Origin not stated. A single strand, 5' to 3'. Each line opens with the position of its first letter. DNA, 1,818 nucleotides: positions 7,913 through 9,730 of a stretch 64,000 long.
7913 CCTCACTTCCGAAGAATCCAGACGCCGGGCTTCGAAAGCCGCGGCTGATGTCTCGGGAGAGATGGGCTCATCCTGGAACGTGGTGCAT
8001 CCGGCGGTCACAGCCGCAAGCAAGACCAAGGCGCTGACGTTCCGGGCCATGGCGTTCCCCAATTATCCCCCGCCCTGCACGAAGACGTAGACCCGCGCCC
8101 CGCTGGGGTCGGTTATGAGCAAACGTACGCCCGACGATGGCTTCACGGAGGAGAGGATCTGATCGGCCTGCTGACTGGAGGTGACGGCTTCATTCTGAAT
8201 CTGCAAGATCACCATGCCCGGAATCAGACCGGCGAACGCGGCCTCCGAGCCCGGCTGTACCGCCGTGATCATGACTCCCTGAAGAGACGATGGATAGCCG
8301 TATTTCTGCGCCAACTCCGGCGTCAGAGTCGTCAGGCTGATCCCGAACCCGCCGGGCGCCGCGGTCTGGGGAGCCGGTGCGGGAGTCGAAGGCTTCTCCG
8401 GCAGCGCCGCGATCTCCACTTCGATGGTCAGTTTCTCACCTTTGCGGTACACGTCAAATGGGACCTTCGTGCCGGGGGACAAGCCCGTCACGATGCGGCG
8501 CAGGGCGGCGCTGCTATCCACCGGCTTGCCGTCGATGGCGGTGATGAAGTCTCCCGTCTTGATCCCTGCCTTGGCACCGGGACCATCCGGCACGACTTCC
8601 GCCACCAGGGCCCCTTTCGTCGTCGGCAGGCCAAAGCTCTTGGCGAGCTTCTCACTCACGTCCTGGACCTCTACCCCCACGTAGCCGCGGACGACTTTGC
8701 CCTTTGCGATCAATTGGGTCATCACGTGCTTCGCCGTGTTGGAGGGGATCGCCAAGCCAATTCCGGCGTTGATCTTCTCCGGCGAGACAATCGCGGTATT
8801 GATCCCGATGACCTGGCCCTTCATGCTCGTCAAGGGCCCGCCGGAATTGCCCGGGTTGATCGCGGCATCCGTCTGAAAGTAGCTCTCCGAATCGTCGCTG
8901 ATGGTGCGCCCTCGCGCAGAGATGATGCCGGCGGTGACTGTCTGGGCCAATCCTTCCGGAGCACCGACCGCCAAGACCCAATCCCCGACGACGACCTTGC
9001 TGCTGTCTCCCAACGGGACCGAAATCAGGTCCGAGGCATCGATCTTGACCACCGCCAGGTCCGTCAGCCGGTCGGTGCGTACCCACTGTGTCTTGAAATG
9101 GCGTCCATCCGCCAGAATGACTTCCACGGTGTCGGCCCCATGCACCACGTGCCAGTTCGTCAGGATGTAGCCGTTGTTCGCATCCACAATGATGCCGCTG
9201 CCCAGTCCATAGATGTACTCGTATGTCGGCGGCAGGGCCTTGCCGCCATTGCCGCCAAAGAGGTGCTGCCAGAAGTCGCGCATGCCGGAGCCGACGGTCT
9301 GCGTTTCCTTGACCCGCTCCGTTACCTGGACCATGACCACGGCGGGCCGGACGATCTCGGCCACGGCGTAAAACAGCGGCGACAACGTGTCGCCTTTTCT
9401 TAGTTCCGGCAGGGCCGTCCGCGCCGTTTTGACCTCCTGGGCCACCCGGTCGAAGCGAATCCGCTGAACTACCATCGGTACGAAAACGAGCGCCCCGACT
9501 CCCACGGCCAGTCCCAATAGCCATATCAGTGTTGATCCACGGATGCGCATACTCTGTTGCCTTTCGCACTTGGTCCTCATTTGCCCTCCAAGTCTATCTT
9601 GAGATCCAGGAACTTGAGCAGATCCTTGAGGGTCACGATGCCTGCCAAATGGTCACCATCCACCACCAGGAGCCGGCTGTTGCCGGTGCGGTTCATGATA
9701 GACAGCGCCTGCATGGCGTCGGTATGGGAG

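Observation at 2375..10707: One tightly coupled operon joins an M50 site-2 protease and HtrA to a TolC-MFP-CzcA metal efflux pump, and nikR overlaps its 3' end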

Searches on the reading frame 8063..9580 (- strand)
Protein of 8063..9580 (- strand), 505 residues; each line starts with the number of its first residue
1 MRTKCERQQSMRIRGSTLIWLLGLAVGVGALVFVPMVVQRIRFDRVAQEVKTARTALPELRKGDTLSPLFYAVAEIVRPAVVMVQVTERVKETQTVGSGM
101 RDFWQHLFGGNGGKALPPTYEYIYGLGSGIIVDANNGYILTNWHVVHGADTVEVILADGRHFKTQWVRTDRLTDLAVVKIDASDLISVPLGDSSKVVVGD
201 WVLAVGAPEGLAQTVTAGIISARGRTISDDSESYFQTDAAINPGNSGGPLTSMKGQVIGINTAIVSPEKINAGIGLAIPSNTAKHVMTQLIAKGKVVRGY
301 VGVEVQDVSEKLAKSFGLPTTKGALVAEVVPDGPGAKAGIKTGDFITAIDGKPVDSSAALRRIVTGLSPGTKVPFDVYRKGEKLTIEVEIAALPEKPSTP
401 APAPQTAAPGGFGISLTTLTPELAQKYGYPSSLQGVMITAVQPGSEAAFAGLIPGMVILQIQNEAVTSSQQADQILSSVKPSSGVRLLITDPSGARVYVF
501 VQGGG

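Call 8: search_protein_families(library=pfam, proteins=[window:8063-9580:-])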
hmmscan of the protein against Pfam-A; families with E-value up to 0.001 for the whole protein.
window:8063-9580:- (505 aa): 7 families
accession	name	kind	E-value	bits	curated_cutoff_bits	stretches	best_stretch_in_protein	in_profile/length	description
PF13365.12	Trypsin_2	-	6.3e-34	118.2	27.6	1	127-260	1-144/144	Trypsin-like peptidase domain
PF13180.12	PDZ_2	-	2.9e-24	85.6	27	1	299-390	1-80/80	PDZ domain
PF17820.7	PDZ_6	-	2.1e-17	63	27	2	326-379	2-54/54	PDZ domain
PF00089.32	Trypsin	-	8.8e-17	62.1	20.6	1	128-285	28-218/220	Trypsin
PF00595.29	PDZ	-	3e-15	56.8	23.2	2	297-358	8-61/81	PDZ domain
PF14685.13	PDZ_Tricorn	-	0.00036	20.9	25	0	334-380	32-79/88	Tricorn protease PDZ domain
PF12812.13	PDZ_1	-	0.00066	20.1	28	0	302-365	12-73/78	PDZ-like domain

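Call 9: search_protein_families(library=ncbifam, proteins=[window:8063-9580:-], max_evalue=0.00001)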
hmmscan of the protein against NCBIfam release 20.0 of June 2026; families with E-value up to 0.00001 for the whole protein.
window:8063-9580:- (505 aa): 16 families
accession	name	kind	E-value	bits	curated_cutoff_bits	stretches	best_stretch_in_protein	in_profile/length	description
TIGR02037.1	degP_htrA_DO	subfamily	6.6e-129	430.6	416.2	1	70-491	3-425/434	Do family serine endopeptidase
NF041521.1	HhoA_HhoB_HtrA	equivalog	7.4e-95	318.1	450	1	72-394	5-335/335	HhoA/HhoB/HtrA family serine endopeptidase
NF007526.1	PRK10139.1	equivalog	4.8e-92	309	756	1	51-481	23-437/456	serine endoprotease DegQ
TIGR02038.1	protease_degS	equivalog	1.2e-89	300.9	422.95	2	123-391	76-347/351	outer membrane-stress sensor serine endopeptidase DegS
NF008189.1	PRK10942.1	equivalog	2.4e-79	267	720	1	122-391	110-382/477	serine endoprotease DegP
NF008147.1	PRK10898.1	equivalog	4.3e-78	262.9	408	1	123-394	76-351/352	outer membrane-stress sensor serine endopeptidase DegS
NF047968.1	SerProtHtrA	equivalog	5.5e-74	249.7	470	1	124-389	86-356/357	serine protease HtrA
NF040960.1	MamE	equivalog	1.7e-70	238.4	800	3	70-290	73-293/659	magnetosome formation protease MamE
NF050055.1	SerProtHtrAMycob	equivalog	8.9e-53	179.9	800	1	127-389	229-497/502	serine protease HtrA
NF053637.1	SerProtHtrAspr2045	equivalog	5.7e-50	170.4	650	1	123-390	101-386/394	serine protease HtrA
NF033740.0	MarP_fam_protase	equivalog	9e-18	64.5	250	1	127-261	213-351/390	MarP family serine protease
NF040965.1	MamP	equivalog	3.7e-15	56.3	300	1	413-474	115-174/290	magnetosome magnetite formation protein MamP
NF040961.1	MamO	equivalog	3.2e-14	52.2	800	1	126-281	99-258/648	magnetosome protein MamO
NF041199.1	trx7_PDZ_seleno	equivalog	1.7e-11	43.7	300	1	320-390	201-272/390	Trx7/PDZ domain-containing (seleno)protein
TIGR00225.1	prc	subfamily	8.5e-09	34.9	218.6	1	323-390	63-131/335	C-terminal processing peptidase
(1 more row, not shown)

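Call 20: find_related_loci(query=window:8063-9580:-, collection=genome_contigs, flank=10000)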
Query window:8063-9580:- (505 aa) in genome_contigs; peptide patterns used: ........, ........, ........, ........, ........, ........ (x = any residue, [..] = any of these).
69 stretches matched a pattern, but none encodes a relative of the query by tblastn (E <= 1e-3).
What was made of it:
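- Tried and rejected: Anchoring on HtrA in genome_contigs found no relatives (call 20).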

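Call 24: find_related_loci(query=window:8063-9580:-, collection=metagenome_contigs, flank=10000)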
Query window:8063-9580:- (505 aa) in metagenome_contigs; peptide patterns used: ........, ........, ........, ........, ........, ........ (x = any residue, [..] = any of these).
105 stretches matched a pattern; 1 encode a relative of the query (tblastn E <= 1e-3); 1 distinct loci.
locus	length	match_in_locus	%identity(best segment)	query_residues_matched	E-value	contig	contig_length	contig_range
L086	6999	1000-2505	87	1-502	0e+0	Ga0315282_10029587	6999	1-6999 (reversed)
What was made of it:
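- Tried and rejected: The metagenome scan found only one locus, L086 (call 24).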

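Call 25: find_homologous_proteins(query=window:8063-9580:-, max_evalue=1e-20)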
Query window:8063-9580:- (505 aa): 7982 proteins with E <= 1e-20 among 8000 candidates; the best 120 are listed.
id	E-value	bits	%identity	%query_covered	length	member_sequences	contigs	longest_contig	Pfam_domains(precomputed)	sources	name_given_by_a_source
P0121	6.8e-281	950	91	94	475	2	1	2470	PF13365.13,PF17820.8,PF00595.30,PF13180.13,PF00089.33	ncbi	-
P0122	3.3e-280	948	88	98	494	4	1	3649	PF13365.13,PF17820.8,PF00595.30,PF13180.13,PF00089.33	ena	-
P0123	2.5e-275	932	88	96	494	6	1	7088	PF13365.13,PF17820.8,PF00595.30,PF13180.13,PF00089.33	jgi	jgi:serine protease Do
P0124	2.8e-275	932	88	96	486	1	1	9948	PF13365.13,PF17820.8,PF00595.30,PF13180.13,PF00089.33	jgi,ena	-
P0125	9.5e-272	920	89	93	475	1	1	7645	PF13365.13,PF17820.8,PF00595.30,PF13180.13,PF00089.33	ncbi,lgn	-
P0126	6.2e-244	828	77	97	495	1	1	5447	PF13365.13,PF17820.8,PF00595.30,PF13180.13,PF00089.33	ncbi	-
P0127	2.1e-242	823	76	97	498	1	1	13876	PF14685.15,PF13365.13,PF17820.8,PF00595.30,PF13180.13,PF00089.33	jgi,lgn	-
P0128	6.3e-234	795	74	98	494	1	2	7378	PF13365.13,PF17820.8,PF00595.30,PF13180.13,PF00089.33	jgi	jgi:serine protease Do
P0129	1.6e-232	791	73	98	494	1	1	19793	PF13365.13,PF17820.8,PF00595.30,PF13180.13,PF00089.33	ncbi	-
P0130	1.0e-229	781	72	98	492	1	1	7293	PF13365.13,PF17820.8,PF00595.30,PF13180.13,PF00089.33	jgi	jgi:serine protease Do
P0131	7.3e-214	729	75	88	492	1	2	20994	PF13365.13,PF17820.8,PF00595.30,PF13180.13,PF00089.33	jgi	jgi:serine protease Do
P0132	3.9e-211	720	68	97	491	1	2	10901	PF13365.13,PF17820.8,PF00595.30,PF13180.13,PF00089.33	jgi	jgi:serine protease Do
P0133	1.4e-210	718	70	97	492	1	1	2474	PF13365.13,PF17820.8,PF00595.30,PF13180.13,PF00089.33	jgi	jgi:serine protease Do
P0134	1.5e-196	672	88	69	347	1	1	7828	PF13365.13,PF17820.8,PF00595.30,PF13180.13,PF00089.33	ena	-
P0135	1.2e-146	507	53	97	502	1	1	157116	PF04495.21,PF14685.15,PF13365.13,PF12812.14,PF17820.8,PF00595.30,PF13180.13,PF00089.33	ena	-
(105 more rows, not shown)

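Call 26: find_encoding_contigs(protein=P0129, flank=10000, max_places=2)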
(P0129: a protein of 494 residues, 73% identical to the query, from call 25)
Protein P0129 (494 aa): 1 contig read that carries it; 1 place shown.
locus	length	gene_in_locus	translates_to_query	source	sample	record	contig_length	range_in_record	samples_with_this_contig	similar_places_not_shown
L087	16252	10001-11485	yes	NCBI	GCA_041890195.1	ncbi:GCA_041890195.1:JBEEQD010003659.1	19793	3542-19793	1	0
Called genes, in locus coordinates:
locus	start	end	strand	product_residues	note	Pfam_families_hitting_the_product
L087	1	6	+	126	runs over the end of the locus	PF01597:GCV_H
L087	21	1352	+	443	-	PF02347:GDC-P, PF01053:Cys_Met_Meta_PP (weak)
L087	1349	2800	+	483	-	PF02347:GDC-P, PF00266:Aminotran_5 (weak), PF21478:GcvP2_C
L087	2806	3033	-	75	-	PF21419:RoxA-like_Cyt-c (weak)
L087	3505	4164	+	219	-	-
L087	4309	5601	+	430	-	PF07992:Pyr_redox_2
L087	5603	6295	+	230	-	PF02517:Rce1-like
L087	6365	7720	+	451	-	PF01654:Cyt_bd_oxida_I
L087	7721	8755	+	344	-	PF02322:Cyt_bd_oxida_II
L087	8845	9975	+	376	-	PF02163:Peptidase_M50, PF00571:CBS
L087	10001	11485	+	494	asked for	PF00089:Trypsin, PF13365:Trypsin_2, PF00595:PDZ (weak), PF13180:PDZ_2, PF17820:PDZ_6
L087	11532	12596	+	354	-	-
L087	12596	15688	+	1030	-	PF00873:ACR_tran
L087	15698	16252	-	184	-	?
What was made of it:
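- Checked: L087 has a 1-nt TGATG overlap (call 26).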

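Call 27: find_encoding_contigs(protein=P0131, flank=10000, max_places=2)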
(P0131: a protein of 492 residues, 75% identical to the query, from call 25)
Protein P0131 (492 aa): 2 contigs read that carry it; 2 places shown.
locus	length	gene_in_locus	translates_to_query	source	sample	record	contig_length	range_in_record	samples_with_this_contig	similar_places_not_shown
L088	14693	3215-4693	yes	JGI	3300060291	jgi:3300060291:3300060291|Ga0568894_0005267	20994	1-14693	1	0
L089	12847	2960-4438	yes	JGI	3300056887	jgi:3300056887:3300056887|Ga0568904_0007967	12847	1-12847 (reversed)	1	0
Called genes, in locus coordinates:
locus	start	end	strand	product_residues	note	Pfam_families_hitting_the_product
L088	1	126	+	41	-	?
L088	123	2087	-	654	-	PF07676:PD40 (faint), PF26549:Tricorn_N (weak), PF12894:ANAPC4_WD40 (faint), PF23381:Beta-prop_IFT122_1st (faint), PF23414:Beta-prop_EML_2 (faint), PF26550:Tricorn_2nd (weak), PF26549:Tricorn_N (weak), PF00930:DPPIV_N (weak), +2 more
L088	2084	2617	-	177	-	PF04542:Sigma70_r2, PF08281:Sigma70_r4_2, PF04545:Sigma70_r4 (weak)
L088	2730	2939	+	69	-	-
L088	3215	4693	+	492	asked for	PF00089:Trypsin, PF13365:Trypsin_2, PF00595:PDZ (weak), PF13180:PDZ_2, PF17820:PDZ_6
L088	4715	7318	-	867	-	PF01326:PPDK_N, PF27448:Rph_4th, PF00391:PEP-utilizers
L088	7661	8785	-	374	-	-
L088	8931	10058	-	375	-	-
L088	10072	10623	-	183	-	PF04542:Sigma70_r2, PF08281:Sigma70_r4_2, PF04545:Sigma70_r4 (weak)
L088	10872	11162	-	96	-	PF14520:HHH_5 (faint), PF12836:HHH_3, PF00633:HHH (weak)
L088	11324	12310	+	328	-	PF01926:MMR_HSR1, PF02421:FeoB_N, PF02824:TGS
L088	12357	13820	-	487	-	-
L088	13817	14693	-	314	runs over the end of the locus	PF00005:ABC_tran, PF13401:AAA_22 (weak), PF13304:AAA_21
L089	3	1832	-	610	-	?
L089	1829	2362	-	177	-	PF04542:Sigma70_r2, PF08281:Sigma70_r4_2, PF04545:Sigma70_r4 (weak)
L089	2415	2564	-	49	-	-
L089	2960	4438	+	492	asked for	PF00089:Trypsin, PF13365:Trypsin_2, PF00595:PDZ (weak), PF13180:PDZ_2, PF17820:PDZ_6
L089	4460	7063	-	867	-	PF01326:PPDK_N, PF27448:Rph_4th, PF00391:PEP-utilizers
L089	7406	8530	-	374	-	-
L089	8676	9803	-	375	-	-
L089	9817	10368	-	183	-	PF04542:Sigma70_r2, PF08281:Sigma70_r4_2, PF04545:Sigma70_r4 (weak)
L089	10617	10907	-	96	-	PF14520:HHH_5 (faint), PF12836:HHH_3, PF00633:HHH (weak)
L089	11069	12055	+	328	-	PF01926:MMR_HSR1, PF02421:FeoB_N, PF02824:TGS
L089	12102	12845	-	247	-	?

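Call 28: find_encoding_contigs(protein=P0127, flank=10000, max_places=2)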
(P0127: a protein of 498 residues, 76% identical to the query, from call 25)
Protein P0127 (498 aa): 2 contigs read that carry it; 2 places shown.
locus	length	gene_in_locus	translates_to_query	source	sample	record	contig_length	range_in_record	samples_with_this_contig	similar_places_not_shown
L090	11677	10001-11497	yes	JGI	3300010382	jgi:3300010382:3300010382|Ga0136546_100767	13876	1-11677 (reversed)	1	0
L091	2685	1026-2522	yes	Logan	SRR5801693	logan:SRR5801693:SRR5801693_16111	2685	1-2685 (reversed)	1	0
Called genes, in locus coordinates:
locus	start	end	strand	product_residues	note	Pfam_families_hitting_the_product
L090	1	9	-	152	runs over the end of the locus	PF13490:zf-HC2 (faint)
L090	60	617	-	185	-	PF07638:Sigma70_ECF, PF04542:Sigma70_r2, PF08281:Sigma70_r4_2, PF04545:Sigma70_r4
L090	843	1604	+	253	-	PF09968:DUF2202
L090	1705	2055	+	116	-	PF03773:ArsP_1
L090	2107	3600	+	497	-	PF02321:OEP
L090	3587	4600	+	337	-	PF25881:HH_YBHG, PF25954:Beta-barrel_RND_2, PF25990:Beta-barrel_YknX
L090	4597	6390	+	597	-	PF00005:ABC_tran, PF13304:AAA_21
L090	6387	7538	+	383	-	PF12679:ABC2_membrane_2, PF12698:ABC2_membrane_3, PF01061:ABC2_membrane, PF12730:ABC2_membrane_4 (weak)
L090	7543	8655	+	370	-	PF12679:ABC2_membrane_2, PF12698:ABC2_membrane_3, PF01061:ABC2_membrane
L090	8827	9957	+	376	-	PF02163:Peptidase_M50, PF00571:CBS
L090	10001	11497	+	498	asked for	PF00089:Trypsin, PF13365:Trypsin_2, PF00595:PDZ, PF13180:PDZ_2, PF14685:PDZ_Tricorn (faint), PF17820:PDZ_6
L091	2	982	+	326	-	?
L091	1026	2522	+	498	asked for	PF00089:Trypsin, PF13365:Trypsin_2, PF00595:PDZ, PF13180:PDZ_2, PF14685:PDZ_Tricorn (faint), PF17820:PDZ_6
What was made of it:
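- In L090 the pair follows an unrelated ABC-type efflux cluster (call 28).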

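Call 29: find_encoding_contigs(protein=P0132, flank=10000, max_places=2)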
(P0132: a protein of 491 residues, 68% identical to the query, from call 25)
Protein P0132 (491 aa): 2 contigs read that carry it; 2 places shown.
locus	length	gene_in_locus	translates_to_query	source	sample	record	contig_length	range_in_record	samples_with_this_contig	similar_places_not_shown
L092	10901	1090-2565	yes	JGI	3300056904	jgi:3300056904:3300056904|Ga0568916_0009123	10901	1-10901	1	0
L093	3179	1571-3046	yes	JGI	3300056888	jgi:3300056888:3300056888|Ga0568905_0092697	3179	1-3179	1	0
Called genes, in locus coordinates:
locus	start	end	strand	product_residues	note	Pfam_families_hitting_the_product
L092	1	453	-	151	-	?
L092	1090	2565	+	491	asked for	PF00089:Trypsin, PF13365:Trypsin_2, PF00595:PDZ, PF13180:PDZ_2, PF17820:PDZ_6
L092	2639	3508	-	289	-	PF01256:Carb_kinase, PF02110:HK (weak)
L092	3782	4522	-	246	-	PF00731:AIRC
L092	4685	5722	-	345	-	PF02543:Carbam_trans_N (faint), PF00814:TsaD, PF22521:HypF_C_2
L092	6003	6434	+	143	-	PF09719:C_GCAxxG_C_C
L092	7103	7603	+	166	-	PF13302:Acetyltransf_3, PF13527:Acetyltransf_9 (weak), PF13420:Acetyltransf_4 (weak), PF00583:Acetyltransf_1, PF13673:Acetyltransf_10, PF13508:Acetyltransf_7, PF14542:Acetyltransf_CG (faint)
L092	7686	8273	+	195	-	PF28474:DUF8412, PF13376:OmdA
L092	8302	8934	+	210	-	-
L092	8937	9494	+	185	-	PF13302:Acetyltransf_3, PF13420:Acetyltransf_4 (weak), PF00583:Acetyltransf_1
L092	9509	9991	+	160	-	PF00293:NUDIX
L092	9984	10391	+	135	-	-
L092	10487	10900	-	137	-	?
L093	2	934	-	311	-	?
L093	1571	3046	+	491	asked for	PF00089:Trypsin, PF13365:Trypsin_2, PF00595:PDZ, PF13180:PDZ_2, PF17820:PDZ_6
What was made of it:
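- HtrA orthologues stand alone in L088/L089 and L092 (calls 27, 29).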

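Call 79: search_protein_families(library=pfam, proteins=[L087:15698-16252:-], max_evalue=0.01)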
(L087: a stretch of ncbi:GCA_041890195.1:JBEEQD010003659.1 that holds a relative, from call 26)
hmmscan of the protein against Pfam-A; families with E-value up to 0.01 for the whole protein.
L087:15698-16252:- (184 aa): 0 families
